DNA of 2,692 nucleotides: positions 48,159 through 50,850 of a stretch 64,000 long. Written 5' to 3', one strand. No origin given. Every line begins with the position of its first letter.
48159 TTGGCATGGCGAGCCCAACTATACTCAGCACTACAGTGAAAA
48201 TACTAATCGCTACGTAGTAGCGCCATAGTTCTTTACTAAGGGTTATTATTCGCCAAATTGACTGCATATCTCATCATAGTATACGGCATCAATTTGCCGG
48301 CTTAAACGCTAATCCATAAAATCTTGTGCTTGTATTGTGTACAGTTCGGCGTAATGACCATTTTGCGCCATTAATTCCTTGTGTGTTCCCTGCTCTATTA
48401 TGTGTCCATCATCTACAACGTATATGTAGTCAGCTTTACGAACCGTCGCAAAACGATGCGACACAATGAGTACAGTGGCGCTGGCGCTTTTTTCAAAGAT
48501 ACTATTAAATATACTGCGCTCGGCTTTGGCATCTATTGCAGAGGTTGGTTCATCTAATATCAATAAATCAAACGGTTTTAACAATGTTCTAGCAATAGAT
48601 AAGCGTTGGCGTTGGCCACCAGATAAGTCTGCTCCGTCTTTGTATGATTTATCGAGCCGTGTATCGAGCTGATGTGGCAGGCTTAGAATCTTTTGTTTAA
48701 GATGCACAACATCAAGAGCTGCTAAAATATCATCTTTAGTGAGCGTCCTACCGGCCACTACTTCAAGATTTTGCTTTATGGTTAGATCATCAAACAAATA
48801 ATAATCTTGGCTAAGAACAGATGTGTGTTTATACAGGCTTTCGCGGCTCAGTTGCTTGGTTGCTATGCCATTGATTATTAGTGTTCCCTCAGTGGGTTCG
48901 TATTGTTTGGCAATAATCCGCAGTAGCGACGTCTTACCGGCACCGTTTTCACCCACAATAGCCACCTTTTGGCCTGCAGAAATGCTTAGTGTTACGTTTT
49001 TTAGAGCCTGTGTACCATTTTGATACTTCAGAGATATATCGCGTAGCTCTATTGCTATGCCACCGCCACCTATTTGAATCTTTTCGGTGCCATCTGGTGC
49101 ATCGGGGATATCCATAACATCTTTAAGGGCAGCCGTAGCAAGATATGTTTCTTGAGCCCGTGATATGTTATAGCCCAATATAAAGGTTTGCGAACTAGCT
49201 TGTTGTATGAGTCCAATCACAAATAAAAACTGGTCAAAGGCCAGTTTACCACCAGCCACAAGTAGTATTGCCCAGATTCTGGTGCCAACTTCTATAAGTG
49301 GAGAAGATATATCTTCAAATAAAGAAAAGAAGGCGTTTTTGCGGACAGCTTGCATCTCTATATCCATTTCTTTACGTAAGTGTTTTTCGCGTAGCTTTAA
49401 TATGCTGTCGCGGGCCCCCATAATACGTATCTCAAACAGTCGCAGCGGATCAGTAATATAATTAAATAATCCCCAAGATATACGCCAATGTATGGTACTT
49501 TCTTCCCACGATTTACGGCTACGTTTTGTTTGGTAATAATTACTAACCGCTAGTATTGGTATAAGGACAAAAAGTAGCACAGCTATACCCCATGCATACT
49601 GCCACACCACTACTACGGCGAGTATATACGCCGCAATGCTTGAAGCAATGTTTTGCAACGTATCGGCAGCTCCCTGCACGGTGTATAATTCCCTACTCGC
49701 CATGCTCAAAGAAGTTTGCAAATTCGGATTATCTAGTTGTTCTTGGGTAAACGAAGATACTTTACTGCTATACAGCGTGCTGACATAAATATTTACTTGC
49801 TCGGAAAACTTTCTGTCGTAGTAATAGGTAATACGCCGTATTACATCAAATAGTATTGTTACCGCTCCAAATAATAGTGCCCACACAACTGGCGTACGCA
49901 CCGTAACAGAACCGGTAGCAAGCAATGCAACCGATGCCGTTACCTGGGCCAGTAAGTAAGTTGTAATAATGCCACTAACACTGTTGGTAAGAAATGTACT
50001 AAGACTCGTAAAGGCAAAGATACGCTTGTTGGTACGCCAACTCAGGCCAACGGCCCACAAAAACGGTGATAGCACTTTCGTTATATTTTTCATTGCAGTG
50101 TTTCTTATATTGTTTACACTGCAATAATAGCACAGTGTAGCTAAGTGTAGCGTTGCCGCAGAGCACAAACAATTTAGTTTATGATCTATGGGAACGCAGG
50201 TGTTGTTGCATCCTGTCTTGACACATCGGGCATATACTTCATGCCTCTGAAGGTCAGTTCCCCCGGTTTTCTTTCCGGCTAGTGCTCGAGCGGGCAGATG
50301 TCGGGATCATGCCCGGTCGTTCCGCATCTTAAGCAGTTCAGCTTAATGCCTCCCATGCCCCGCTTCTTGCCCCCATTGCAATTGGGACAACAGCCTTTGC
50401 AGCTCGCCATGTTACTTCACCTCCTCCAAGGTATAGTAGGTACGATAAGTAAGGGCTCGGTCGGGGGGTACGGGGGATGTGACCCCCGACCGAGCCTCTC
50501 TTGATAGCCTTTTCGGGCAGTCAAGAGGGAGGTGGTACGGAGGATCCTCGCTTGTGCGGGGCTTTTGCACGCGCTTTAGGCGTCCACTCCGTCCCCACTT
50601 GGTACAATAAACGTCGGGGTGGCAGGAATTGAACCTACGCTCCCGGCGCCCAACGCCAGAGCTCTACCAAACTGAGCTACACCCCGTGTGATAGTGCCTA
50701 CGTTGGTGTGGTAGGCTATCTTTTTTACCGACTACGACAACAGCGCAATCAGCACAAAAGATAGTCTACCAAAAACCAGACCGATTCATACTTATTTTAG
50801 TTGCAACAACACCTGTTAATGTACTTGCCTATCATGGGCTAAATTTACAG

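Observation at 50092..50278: Three-way-junction-like fold and a start-codon-sequestering hairpin in the leader of the ABC exporter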

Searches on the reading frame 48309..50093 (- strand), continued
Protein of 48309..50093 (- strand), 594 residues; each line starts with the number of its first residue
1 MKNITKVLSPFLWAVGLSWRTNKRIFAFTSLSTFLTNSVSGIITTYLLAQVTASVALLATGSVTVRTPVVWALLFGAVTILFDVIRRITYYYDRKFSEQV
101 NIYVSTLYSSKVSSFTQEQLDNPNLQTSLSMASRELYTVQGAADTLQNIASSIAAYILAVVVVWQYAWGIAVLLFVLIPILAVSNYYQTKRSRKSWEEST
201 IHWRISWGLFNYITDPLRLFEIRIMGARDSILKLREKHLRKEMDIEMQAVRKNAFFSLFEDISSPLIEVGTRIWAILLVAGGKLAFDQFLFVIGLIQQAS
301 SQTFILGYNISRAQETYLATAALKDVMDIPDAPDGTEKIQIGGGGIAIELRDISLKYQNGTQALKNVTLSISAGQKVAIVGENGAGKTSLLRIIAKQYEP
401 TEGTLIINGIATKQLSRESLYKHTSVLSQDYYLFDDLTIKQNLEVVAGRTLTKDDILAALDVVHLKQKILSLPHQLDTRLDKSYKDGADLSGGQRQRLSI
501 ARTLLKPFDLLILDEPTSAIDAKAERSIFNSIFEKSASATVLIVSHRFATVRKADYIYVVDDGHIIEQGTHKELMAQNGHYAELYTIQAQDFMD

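Call 46: find_encoding_contigs(protein=P0023, flank=2500, max_places=2)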
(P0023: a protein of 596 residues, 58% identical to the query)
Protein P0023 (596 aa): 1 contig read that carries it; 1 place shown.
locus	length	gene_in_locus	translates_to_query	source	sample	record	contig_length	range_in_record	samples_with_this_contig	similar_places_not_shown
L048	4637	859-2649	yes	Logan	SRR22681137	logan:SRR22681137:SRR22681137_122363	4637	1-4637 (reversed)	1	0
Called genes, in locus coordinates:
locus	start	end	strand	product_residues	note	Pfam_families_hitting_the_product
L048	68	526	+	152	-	-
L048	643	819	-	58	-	-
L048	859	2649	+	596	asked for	PF00664:ABC_membrane (faint), PF00005:ABC_tran, PF02463:SMC_N (weak), PF13304:AAA_21 (faint)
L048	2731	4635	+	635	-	?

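Call 47: find_encoding_contigs(protein=P0025, flank=2500, max_places=2)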
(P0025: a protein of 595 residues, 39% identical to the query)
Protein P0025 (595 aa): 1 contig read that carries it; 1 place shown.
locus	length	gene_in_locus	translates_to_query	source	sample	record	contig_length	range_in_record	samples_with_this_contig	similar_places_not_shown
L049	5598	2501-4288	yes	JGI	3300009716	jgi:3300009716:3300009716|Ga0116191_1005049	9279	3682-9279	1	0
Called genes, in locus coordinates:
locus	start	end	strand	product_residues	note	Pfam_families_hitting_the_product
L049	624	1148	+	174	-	PF00293:NUDIX, PF22327:Nudt16-like (weak)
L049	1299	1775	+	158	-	PF13563:2_5_RNA_ligase2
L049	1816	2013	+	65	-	-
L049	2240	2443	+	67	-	PF00471:Ribosomal_L33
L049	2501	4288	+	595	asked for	PF09818:ABC_ATPase (faint), PF00005:ABC_tran, PF01935:DUF87 (weak), PF02463:SMC_N, PF13304:AAA_21 (faint)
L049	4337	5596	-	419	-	?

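Call 74: search_solved_structures(query=window:48312-50093:-, max_evalue=1e-20)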
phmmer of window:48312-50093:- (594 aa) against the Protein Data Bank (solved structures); distinct sequences matched with E-value up to 1e-20: 311 (the best 60 are shown).
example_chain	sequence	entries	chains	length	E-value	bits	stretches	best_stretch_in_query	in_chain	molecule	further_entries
7niu_A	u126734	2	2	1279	1.7e-86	294.3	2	132-589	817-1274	Isoform 2 of Phosphatidylcholine translocator ABCB4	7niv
6s7p_A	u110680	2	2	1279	1.3e-85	291.5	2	132-589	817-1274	Phosphatidylcholine translocator ABCB4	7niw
6qex_A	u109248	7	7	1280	1.1e-81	278.5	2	141-589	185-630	Multidrug resistance protein 1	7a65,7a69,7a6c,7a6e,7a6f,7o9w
8gmg_A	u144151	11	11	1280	1.1e-81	278.5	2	141-589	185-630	ATP-dependent translocase ABCB1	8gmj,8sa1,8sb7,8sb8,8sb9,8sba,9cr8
6fn1_A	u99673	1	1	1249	1.3e-81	278.2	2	120-589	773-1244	Human-mouse chimeric ABCB1 (ABCBHM)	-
6fn4_A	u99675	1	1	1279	1.5e-81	278.1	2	120-589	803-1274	Apo form of Human-mouse chimeric ABCB1 (ABCB1HM) in complex with Antigen binding fragment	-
4f4c_A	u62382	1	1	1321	1.8e-81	277.8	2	139-589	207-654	Multidrug resistance protein pgp-1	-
8y6h_A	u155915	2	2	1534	2e-81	277.6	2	141-589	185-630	ATP-dependent translocase ABCB1,mNeonGreen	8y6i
7zka_A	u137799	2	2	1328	3.4e-81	276.9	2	120-589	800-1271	ATP-dependent translocase ABCB1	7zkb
6qee_A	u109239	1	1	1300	4e-81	276.6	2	120-589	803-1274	ABCB1HM-EQ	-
8sa0_A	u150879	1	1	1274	5.6e-81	276.1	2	141-589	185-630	ATP-dependent translocase ABCB1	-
7zk4_A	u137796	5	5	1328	6.6e-81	275.9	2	120-589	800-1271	ATP-dependent translocase ABCB1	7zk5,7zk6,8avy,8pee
6c0v_A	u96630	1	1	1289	9.4e-81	275.4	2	141-589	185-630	Multidrug resistance protein 1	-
6ujw_A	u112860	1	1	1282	1.7e-80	274.5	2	120-589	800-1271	ATP-dependent translocase ABCB1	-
6ujt_A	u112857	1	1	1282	2e-80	274.4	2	120-589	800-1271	ATP-dependent translocase ABCB1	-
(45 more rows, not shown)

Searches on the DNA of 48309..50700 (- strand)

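Call 8: search_rna_families(source=window, start=49900, end=50700, threshold=evalue, max_evalue=10)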
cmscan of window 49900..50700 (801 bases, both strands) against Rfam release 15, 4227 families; matches with E-value up to 10: 11.
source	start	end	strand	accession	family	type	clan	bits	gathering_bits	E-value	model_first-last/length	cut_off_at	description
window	50614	50686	-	RF00005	tRNA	Gene; tRNA;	CL00001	57.8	29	8.8e-12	1-71/71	no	tRNA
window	50451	50500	+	RF03778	mir-483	Gene; miRNA;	-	26.1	60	0.021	1-75/75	no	mir-483 microRNA precursor family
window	50441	50509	+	RF03506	mir-587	Gene; miRNA;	-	19.4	80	0.31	1-74/74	no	mir-587 microRNA precursor family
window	50453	50497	+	RF04159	MIR1437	Gene; miRNA;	-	19.1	168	1.3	1-192/192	no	MIR1437 microRNA precursor family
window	50075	50145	+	RF00667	mir-33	Gene; miRNA;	-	18.6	50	0.24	1-69/69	no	mir-33 microRNA precursor family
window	50453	50497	+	RF03619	mir-5729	Gene; miRNA;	-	17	41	2.5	1-79/79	no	mir-5729 microRNA precursor family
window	50451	50499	+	RF03677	mir-1304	Gene; miRNA;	-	16.8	90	3.1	1-87/87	no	mir-1304 microRNA precursor family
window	50452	50497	+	RF03240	MIR5534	Gene; miRNA;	-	16.8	79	3.5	1-102/102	no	MIR5534 microRNA precursor family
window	50220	50299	+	RF02505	Atu_L6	Gene; sRNA;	-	15.9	100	0.65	1-124/124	no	Rhizobiales sRNA Atu_L6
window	50409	50500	+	RF01811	PtaRNA1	Gene; antitoxin;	-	15.1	47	4.2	1-72/72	no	Plasmid transferred anti-sense RNA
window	50077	50139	+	RF03299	mir-1000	Gene; miRNA;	-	13.8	50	10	1-72/72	no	mir-1000 microRNA precursor family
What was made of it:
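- On Known riboswitch / cis-regulatory RNA class (Rfam 15): At E up to 10, the region 49900-50700 yields only chance miRNA and sRNA hits (call 8).
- Tried and rejected: A hammerhead or other ribozyme is rejected because Rfam gives no hit (call 8).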

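Call 25: search_rna_families(sources=[L001, L025], threshold=gathering)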
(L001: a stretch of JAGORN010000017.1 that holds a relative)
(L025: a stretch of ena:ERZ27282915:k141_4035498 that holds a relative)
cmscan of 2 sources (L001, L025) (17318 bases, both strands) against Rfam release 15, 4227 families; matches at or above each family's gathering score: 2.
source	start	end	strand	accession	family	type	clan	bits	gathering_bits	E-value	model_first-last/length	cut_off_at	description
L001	3322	3394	+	RF00005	tRNA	Gene; tRNA;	CL00001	65.3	29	1.7e-12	1-71/71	no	tRNA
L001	1142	1212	-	RF00005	tRNA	Gene; tRNA;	CL00001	60.8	29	2.9e-11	1-71/71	no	tRNA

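Call 56: search_rna_families(sources=[L036, L039, L042, L046, L044, L048], threshold=gathering)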
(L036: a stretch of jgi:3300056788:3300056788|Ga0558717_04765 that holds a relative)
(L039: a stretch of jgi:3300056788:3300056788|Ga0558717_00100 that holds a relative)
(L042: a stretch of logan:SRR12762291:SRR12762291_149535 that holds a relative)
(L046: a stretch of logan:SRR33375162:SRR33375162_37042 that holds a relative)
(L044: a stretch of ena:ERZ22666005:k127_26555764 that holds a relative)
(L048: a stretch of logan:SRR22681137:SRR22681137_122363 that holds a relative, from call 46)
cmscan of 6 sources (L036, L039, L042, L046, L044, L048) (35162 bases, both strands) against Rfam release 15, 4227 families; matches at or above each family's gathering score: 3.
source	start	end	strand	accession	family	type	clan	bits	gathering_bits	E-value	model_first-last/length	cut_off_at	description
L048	198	269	+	RF00005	tRNA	Gene; tRNA;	CL00001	63.6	29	9.8e-12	1-71/71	no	tRNA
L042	2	72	-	RF00005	tRNA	Gene; tRNA;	CL00001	61.2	29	4.7e-11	1-71/71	no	tRNA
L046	1974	2044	+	RF00005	tRNA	Gene; tRNA;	CL00001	51.9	29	1.6e-08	1-71/71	no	tRNA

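Call 80: build_rna_model(alignment_id=A5)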
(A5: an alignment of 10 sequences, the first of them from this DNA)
Model R1 built from alignment A5 (10 sequences, 79 columns); structure: RNAalifold consensus.
model positions 62; base pairs 16; branch points 0; effective number of sequences 3.75; information 0.902 bits per position. Calibrated on 0.2 Mb of random sequence (short: E-values are rough).
structure used (alignment columns):
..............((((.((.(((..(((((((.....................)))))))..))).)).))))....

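Call 81: search_with_rna_model(model_id=R1, sources=[window, L001, L025, L029, L032, L033, L036, L039, L042, L043, L044, L045, L046, L048, L049, L002, L009, L023], max_evalue=1)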
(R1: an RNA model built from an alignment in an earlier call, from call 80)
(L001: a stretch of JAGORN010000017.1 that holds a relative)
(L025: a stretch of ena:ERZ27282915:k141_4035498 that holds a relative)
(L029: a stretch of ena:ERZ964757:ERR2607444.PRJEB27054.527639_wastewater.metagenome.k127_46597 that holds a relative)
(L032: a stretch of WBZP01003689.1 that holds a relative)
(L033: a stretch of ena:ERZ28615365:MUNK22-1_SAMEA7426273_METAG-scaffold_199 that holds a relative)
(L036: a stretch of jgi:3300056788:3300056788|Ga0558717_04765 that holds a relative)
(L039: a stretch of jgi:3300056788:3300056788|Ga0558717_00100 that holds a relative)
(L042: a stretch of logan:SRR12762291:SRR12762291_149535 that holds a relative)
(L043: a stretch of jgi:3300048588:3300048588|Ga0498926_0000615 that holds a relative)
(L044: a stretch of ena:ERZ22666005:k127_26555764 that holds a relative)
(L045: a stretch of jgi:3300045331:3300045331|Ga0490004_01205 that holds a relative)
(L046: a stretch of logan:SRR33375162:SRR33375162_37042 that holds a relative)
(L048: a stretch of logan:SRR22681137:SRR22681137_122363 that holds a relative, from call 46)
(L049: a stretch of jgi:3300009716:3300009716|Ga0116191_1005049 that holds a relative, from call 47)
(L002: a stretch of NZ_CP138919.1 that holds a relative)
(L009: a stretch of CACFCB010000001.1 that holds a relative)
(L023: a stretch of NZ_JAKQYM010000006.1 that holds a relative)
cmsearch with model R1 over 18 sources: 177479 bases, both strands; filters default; matches with E-value up to 1: 32.
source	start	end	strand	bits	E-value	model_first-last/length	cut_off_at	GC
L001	3894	3954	+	80.4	8.9e-20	1-62/62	no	0.34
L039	2399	2460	+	79.4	1.7e-19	1-62/62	no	0.32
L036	2400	2460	+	78.9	2.3e-19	1-62/62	no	0.33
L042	1015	1074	+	77.9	4.3e-19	1-62/62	no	0.38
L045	175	235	+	77.6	5.2e-19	1-62/62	no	0.36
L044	303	362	+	74.8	3.1e-18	1-62/62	no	0.48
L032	5384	5443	-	73.4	7.7e-18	1-62/62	no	0.43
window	50147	50208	-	70.3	5.7e-17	1-62/62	no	0.45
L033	508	568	+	67.1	4.4e-16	1-62/62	no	0.44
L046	2431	2486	+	55.8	5.8e-13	1-62/62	no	0.34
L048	562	637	+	49.4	3.6e-11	1-62/62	no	0.41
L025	2542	2724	+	44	1.1e-09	1-62/62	no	0.5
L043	1673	1729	+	35.2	3e-07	1-62/62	no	0.35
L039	2412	2456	-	34.8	4.1e-07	15-59/62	no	0.33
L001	3907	3950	-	27.3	4.9e-05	15-59/62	no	0.36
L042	1025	1077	-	26.5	8.2e-05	1-62/62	no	0.36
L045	188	231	-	26.1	0.00011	15-59/62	no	0.39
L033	520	564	-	25.2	0.00018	15-58/62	no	0.44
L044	315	358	-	24.5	0.00029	15-58/62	no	0.5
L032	5388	5431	+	24.5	0.0003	15-58/62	no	0.45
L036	2413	2456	-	22.4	0.0011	15-59/62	no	0.34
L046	2444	2483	-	15.5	0.091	15-59/62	no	0.32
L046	1197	1242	-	14.7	0.16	1-62/62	no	0.41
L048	573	633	-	14.5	0.18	15-58/62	no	0.39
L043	904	922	-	14.1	0.22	1-62/62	no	0.37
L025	2019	2043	-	13.7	0.29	1-62/62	no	0.32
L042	212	236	-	13.4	0.35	1-62/62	no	0.28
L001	3187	3205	-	13.1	0.43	1-62/62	no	0.32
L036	1704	1722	-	13.1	0.43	1-62/62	no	0.32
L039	1630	1648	-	13.1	0.43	1-62/62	no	0.32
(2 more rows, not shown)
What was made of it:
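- This includes three loci outside the seed alignment: L025, L033 and L043 (call 81). The model scores the sense strand far above the antisense strand (call 81).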

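Call 86: search_with_rna_model(model_id=R1, sources=[window, L001, L025, L032, L033, L036, L039, L042, L043, L044, L045, L046, L048], max_evalue=0.000001, make_alignment=true)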
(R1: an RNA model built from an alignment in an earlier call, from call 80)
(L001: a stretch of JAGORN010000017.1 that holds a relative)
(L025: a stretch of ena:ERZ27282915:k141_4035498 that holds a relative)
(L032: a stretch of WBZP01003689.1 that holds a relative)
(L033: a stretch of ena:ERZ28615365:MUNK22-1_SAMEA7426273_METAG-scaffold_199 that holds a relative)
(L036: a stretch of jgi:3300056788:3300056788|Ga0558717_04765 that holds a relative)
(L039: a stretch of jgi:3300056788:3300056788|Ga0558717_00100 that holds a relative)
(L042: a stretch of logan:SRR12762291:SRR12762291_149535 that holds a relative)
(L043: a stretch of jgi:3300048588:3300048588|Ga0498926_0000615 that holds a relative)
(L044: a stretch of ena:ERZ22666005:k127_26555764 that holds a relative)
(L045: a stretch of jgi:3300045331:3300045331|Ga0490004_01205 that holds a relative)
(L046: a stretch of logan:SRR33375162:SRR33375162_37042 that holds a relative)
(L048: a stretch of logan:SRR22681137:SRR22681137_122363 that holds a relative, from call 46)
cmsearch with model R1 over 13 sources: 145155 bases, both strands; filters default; matches with E-value up to 0.000001: 14.
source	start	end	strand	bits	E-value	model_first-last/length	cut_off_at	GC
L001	3894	3954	+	80.4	7.3e-20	1-62/62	no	0.34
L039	2399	2460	+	79.4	1.4e-19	1-62/62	no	0.32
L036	2400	2460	+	78.9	1.9e-19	1-62/62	no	0.33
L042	1015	1074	+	77.9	3.5e-19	1-62/62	no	0.38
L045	175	235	+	77.6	4.3e-19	1-62/62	no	0.36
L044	303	362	+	74.8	2.5e-18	1-62/62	no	0.48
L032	5384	5443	-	73.4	6.3e-18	1-62/62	no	0.43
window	50147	50208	-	70.3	4.6e-17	1-62/62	no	0.45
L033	508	568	+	67.1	3.6e-16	1-62/62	no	0.44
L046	2431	2486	+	55.8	4.7e-13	1-62/62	no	0.34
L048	562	637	+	49.4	3e-11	1-62/62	no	0.41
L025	2542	2724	+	44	9.3e-10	1-62/62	no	0.5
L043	1673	1729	+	35.2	2.5e-07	1-62/62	no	0.35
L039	2412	2456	-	34.8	3.4e-07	15-59/62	no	0.33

Alignment A6: 14 matches aligned to the model, 203 columns, each read 5' to 3' on its own strand. Consensus structure (alignment columns), stored with it:
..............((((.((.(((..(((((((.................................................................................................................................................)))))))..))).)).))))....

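Call 87: search_with_rna_model(model_id=R1, sources=[window, L001, L025, L032, L033, L036, L039, L042, L043, L044, L045, L046, L048], max_evalue=3e-7, make_alignment=true, show_alignments=0)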
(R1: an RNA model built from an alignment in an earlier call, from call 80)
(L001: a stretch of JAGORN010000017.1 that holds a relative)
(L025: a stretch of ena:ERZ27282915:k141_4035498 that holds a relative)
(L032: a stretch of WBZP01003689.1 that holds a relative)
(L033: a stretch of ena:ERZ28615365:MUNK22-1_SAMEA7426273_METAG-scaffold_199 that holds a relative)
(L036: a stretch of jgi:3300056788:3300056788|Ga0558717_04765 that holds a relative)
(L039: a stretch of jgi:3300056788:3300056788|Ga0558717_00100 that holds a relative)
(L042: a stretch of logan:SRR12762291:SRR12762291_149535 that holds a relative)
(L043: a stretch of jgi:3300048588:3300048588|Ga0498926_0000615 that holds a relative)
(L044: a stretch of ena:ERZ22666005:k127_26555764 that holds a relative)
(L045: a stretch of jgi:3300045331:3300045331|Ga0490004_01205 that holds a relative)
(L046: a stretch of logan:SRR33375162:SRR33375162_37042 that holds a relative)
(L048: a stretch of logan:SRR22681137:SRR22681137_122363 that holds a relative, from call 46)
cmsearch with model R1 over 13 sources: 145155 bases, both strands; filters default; matches with E-value up to 3e-7: 13.
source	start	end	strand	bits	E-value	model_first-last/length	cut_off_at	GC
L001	3894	3954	+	80.4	7.3e-20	1-62/62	no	0.34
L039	2399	2460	+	79.4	1.4e-19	1-62/62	no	0.32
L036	2400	2460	+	78.9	1.9e-19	1-62/62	no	0.33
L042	1015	1074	+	77.9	3.5e-19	1-62/62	no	0.38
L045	175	235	+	77.6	4.3e-19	1-62/62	no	0.36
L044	303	362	+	74.8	2.5e-18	1-62/62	no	0.48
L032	5384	5443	-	73.4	6.3e-18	1-62/62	no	0.43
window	50147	50208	-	70.3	4.6e-17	1-62/62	no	0.45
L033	508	568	+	67.1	3.6e-16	1-62/62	no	0.44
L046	2431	2486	+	55.8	4.7e-13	1-62/62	no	0.34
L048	562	637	+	49.4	3e-11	1-62/62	no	0.41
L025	2542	2724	+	44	9.3e-10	1-62/62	no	0.5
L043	1673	1729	+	35.2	2.5e-07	1-62/62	no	0.35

Alignment A7: 13 matches aligned to the model, 203 columns, each read 5' to 3' on its own strand. Consensus structure (alignment columns), stored with it:
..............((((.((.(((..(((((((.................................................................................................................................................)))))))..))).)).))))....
